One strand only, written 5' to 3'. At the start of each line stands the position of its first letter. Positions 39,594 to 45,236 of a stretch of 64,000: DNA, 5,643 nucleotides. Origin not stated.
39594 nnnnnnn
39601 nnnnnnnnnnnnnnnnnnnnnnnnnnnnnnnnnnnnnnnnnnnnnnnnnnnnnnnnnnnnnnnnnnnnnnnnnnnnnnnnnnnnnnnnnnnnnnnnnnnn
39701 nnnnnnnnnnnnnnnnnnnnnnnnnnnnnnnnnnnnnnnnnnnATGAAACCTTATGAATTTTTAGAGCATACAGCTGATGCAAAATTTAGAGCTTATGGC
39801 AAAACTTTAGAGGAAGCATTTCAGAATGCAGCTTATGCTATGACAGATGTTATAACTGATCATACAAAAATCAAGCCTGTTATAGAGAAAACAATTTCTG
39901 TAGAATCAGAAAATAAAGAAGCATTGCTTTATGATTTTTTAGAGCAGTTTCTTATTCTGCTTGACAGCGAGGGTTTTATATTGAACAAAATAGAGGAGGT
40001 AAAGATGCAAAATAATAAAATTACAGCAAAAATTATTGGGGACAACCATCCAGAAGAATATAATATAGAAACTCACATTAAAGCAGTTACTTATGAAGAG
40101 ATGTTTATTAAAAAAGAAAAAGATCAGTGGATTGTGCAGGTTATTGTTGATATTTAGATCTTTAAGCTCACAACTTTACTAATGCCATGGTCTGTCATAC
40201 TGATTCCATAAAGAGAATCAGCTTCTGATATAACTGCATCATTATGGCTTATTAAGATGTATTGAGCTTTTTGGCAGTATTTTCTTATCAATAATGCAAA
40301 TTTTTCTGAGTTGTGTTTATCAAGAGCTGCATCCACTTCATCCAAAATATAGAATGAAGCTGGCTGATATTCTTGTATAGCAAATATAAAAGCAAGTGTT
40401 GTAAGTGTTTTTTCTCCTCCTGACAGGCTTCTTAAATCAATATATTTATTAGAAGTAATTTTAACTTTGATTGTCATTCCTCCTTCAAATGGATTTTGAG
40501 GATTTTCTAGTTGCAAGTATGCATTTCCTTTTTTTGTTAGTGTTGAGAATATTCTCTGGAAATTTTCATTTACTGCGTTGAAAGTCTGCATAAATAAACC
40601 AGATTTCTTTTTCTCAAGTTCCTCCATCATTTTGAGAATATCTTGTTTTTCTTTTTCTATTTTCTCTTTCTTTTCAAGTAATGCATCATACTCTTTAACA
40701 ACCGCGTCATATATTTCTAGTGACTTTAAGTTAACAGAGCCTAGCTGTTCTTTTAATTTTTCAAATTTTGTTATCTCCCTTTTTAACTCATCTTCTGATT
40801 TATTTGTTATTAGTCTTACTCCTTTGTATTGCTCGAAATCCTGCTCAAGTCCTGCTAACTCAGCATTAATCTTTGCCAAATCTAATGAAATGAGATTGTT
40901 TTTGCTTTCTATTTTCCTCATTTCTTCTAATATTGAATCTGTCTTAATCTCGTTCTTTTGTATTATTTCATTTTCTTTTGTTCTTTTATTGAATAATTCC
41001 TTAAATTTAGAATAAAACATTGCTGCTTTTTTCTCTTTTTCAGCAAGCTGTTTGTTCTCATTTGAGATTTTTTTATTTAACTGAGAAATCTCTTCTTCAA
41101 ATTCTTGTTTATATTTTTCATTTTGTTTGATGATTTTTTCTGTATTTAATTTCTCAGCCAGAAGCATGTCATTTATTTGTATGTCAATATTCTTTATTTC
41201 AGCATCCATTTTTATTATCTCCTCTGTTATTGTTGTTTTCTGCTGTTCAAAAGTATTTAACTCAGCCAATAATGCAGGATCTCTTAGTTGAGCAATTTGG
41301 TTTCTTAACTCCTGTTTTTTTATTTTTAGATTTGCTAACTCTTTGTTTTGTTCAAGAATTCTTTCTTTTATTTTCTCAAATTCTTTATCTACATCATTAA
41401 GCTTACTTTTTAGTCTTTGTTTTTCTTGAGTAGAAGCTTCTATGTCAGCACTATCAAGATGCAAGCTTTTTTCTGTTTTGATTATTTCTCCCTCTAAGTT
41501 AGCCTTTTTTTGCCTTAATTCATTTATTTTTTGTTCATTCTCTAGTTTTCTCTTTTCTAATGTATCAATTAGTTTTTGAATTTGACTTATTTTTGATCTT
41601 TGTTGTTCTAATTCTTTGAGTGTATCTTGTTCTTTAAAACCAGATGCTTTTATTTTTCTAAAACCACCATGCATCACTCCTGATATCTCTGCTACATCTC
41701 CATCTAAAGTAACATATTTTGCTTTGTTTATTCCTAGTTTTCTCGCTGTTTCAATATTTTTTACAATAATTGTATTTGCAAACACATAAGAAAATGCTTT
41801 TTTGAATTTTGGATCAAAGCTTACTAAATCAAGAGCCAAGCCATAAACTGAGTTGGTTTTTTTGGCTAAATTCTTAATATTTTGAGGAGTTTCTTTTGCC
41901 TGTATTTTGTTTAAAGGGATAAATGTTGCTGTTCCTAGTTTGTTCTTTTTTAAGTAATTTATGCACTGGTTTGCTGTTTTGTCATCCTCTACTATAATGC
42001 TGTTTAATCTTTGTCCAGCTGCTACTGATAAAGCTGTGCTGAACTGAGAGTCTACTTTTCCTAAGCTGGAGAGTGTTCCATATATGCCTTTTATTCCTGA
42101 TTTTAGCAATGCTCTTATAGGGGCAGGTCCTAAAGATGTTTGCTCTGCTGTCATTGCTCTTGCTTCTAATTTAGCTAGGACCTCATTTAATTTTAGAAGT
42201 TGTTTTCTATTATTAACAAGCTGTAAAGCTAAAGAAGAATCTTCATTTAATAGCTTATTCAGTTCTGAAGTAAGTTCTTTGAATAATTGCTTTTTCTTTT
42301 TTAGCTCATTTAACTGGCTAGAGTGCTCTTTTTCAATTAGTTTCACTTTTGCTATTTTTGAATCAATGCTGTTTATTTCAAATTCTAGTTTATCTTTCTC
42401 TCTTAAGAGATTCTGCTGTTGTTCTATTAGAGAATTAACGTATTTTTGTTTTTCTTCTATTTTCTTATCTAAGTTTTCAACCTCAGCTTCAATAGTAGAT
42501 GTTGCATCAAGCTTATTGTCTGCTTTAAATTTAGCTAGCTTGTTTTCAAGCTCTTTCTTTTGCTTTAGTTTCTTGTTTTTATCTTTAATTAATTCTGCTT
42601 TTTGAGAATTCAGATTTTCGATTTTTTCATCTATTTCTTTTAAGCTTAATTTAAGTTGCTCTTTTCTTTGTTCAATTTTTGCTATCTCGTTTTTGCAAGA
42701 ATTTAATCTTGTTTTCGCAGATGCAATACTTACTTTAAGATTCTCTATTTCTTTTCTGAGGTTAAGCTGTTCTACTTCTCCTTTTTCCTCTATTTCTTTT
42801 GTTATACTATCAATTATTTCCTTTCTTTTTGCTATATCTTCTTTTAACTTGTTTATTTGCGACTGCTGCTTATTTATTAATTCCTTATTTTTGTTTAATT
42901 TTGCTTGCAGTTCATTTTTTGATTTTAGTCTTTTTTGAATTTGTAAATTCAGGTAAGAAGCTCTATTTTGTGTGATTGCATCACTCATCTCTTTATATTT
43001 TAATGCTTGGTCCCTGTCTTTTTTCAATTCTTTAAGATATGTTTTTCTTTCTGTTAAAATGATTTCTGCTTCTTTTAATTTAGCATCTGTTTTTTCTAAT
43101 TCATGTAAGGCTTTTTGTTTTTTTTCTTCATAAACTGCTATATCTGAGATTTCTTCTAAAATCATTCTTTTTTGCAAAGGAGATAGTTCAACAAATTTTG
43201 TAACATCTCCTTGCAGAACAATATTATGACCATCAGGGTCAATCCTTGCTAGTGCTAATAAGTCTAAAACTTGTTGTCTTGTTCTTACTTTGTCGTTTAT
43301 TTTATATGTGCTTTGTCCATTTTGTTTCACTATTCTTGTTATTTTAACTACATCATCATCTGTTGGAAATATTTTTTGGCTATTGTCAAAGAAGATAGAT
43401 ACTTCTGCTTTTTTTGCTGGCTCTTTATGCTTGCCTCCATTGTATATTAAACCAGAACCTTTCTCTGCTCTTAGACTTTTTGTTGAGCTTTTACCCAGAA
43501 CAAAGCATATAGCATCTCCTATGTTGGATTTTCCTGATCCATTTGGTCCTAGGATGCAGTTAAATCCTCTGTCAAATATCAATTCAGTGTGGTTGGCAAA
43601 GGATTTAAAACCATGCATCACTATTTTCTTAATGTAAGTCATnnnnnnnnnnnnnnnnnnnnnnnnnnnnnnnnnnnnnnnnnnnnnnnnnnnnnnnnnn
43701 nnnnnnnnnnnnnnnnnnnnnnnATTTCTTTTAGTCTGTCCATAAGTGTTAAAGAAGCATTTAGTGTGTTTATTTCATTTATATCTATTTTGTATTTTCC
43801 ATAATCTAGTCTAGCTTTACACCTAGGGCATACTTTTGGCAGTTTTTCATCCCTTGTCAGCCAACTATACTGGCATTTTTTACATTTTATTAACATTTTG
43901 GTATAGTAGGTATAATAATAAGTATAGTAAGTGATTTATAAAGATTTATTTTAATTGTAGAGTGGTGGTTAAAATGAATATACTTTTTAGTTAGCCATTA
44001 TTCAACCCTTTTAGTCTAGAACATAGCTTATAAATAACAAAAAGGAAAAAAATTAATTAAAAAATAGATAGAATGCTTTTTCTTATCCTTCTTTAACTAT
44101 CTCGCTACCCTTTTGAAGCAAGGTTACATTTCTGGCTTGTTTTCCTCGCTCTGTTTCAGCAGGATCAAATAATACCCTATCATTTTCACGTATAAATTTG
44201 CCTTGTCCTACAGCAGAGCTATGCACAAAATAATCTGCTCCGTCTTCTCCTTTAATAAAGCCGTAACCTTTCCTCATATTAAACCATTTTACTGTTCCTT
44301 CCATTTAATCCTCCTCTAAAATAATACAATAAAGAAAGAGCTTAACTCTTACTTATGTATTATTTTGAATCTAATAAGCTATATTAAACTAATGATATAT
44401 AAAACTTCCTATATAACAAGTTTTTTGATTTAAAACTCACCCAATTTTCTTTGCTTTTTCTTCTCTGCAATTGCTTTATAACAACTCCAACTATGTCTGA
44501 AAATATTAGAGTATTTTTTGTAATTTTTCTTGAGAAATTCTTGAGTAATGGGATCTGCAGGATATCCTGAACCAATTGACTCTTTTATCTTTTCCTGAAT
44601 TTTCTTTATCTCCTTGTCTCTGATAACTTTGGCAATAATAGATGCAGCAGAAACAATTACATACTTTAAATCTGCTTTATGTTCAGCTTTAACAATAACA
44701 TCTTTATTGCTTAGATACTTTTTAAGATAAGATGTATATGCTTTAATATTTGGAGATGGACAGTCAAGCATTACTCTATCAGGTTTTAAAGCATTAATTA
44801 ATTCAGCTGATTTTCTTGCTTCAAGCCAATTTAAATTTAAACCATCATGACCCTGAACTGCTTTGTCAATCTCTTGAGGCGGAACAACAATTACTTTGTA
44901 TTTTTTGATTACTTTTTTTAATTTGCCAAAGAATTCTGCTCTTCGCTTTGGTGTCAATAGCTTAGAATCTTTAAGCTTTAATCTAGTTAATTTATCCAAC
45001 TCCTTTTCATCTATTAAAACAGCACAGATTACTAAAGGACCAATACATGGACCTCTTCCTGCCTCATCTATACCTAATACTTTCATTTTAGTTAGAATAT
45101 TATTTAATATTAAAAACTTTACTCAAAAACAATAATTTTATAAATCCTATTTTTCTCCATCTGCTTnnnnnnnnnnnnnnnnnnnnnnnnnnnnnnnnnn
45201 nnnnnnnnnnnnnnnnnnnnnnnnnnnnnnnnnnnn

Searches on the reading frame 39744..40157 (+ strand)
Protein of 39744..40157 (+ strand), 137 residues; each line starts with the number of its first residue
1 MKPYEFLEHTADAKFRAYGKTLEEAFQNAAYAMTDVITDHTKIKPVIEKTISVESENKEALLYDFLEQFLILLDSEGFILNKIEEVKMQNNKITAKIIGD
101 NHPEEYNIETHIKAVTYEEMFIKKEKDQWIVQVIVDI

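Call 66: search_protein_families(library=pfam, proteins=[window:39744-40157:+], max_evalue=0.0001)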
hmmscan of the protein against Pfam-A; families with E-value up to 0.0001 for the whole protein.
window:39744-40157:+ (137 aa): 1 family
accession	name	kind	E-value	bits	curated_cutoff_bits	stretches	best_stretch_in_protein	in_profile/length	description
PF01951.21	Archease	-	8.1e-42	143.2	25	1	4-137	1-136/136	Archease protein family (MTH1598/TM1083)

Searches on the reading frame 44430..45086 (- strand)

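Call 28: search_protein_families(library=pfam, proteins=[window:44430-45086:-], max_evalue=0.0001)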
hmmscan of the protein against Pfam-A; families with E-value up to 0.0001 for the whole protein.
window:44430-45086:- (218 aa): 1 family
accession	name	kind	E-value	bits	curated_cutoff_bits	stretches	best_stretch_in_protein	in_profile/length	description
PF01351.25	RNase_HII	-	5.3e-46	157.5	25.8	1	4-201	1-197/199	Ribonuclease HII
